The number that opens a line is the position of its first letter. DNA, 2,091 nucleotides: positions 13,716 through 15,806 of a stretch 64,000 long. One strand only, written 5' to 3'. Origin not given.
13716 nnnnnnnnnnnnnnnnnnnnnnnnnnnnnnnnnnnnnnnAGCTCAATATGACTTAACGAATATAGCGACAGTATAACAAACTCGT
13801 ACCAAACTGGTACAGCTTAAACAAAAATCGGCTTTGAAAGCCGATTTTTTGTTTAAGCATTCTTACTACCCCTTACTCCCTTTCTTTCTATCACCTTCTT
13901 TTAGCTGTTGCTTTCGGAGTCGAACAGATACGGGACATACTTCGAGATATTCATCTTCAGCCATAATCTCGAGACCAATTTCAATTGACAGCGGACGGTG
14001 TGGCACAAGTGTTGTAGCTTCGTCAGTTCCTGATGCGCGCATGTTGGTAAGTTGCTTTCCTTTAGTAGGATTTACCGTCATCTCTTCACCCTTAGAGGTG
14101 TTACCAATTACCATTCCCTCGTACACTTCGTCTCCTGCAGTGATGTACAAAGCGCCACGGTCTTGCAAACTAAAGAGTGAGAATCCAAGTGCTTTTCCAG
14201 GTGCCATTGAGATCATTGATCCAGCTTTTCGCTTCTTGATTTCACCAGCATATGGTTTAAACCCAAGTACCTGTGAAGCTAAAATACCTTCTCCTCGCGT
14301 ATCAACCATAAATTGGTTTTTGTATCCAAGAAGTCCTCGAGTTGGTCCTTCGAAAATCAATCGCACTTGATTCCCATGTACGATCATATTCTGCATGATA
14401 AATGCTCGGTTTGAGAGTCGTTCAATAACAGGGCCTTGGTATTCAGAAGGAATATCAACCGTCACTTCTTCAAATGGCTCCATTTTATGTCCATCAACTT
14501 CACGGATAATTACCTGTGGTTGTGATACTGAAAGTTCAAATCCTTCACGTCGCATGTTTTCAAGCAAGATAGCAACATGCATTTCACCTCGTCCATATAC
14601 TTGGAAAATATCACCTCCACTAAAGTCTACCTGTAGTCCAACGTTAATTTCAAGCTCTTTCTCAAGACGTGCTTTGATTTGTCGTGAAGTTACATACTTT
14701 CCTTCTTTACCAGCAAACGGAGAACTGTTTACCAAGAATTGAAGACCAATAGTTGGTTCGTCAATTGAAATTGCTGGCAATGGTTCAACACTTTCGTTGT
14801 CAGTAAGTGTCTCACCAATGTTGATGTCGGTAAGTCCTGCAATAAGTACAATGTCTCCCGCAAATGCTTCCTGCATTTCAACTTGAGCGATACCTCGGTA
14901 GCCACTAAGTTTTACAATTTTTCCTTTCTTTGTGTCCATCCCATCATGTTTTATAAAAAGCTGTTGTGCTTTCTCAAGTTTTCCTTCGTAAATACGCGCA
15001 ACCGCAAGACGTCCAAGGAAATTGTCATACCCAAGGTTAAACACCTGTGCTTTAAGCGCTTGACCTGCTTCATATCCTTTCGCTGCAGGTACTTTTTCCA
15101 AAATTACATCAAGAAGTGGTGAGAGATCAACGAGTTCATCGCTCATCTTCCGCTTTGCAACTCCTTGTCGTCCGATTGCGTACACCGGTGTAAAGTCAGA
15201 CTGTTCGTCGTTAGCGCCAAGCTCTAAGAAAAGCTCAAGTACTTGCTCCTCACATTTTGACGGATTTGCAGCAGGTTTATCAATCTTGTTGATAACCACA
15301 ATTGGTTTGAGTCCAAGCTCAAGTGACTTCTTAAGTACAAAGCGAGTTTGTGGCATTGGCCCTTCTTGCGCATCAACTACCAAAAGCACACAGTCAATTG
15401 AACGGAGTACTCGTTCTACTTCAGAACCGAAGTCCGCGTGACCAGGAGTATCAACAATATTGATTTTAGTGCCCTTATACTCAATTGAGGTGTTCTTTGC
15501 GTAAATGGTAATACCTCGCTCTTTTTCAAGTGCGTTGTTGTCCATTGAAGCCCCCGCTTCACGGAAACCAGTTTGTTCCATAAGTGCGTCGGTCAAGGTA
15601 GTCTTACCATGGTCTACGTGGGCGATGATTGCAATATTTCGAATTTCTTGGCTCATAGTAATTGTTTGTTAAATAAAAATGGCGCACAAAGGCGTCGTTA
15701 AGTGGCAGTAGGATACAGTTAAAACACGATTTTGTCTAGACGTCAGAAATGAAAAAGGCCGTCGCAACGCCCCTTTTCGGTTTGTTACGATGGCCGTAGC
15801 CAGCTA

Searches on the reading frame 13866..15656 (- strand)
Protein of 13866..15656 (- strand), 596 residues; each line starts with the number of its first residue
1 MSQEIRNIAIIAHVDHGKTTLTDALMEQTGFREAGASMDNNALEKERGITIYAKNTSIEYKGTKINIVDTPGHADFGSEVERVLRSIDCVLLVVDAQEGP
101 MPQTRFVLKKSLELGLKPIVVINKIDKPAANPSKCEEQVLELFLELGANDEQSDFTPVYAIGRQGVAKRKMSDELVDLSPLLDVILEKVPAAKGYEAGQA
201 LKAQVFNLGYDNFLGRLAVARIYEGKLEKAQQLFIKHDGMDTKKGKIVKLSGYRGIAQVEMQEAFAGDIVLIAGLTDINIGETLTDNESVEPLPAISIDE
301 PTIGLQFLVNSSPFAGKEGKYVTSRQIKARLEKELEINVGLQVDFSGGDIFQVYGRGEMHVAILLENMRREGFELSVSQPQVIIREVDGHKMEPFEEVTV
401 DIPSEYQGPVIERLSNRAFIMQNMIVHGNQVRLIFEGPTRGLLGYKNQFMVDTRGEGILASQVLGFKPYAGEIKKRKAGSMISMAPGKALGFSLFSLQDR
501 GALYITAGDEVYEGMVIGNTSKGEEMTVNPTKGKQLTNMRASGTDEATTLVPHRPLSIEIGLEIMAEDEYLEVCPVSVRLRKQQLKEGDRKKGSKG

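Call 10: search_protein_families(library=pfam, proteins=[window:13866-15656:-], max_evalue=0.001)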
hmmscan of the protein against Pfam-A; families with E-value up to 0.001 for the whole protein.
window:13866-15656:- (596 aa): 9 families
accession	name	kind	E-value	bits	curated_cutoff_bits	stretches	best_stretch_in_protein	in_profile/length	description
PF00009.33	GTP_EFTU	-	3e-54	183.9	26.5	1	4-190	2-187/188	Elongation factor Tu GTP binding domain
PF21018.2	BipA_C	-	1.2e-37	128.5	23.8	1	479-586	2-109/110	TypA/BipA C-terminal domain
PF00679.30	EFG_C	-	7.2e-18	64.8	27.9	1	392-476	3-88/89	Elongation factor G C-terminus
PF03144.31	GTP_EFTU_D2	-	1.3e-09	38.8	30.3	1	215-285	1-73/73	Elongation factor Tu domain 2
PF22042.2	EF-G_D2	-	1.4e-09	38.4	27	1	201-286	2-83/84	Elongation factor G domain 2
PF01926.29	MMR_HSR1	-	8.6e-09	36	21.9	1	8-124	2-113/113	50S ribosome-binding GTPase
PF02421.24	FeoB_N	-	5.7e-06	26.4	27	1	47-145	31-135/156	Ferrous iron transport protein B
PF00735.24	Septin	-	5.7e-05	23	26.2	1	8-76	7-75/280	Septin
PF09439.16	SRPRB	-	0.00092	19.1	25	0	6-96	4-82/178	Signal recognition particle receptor beta subunit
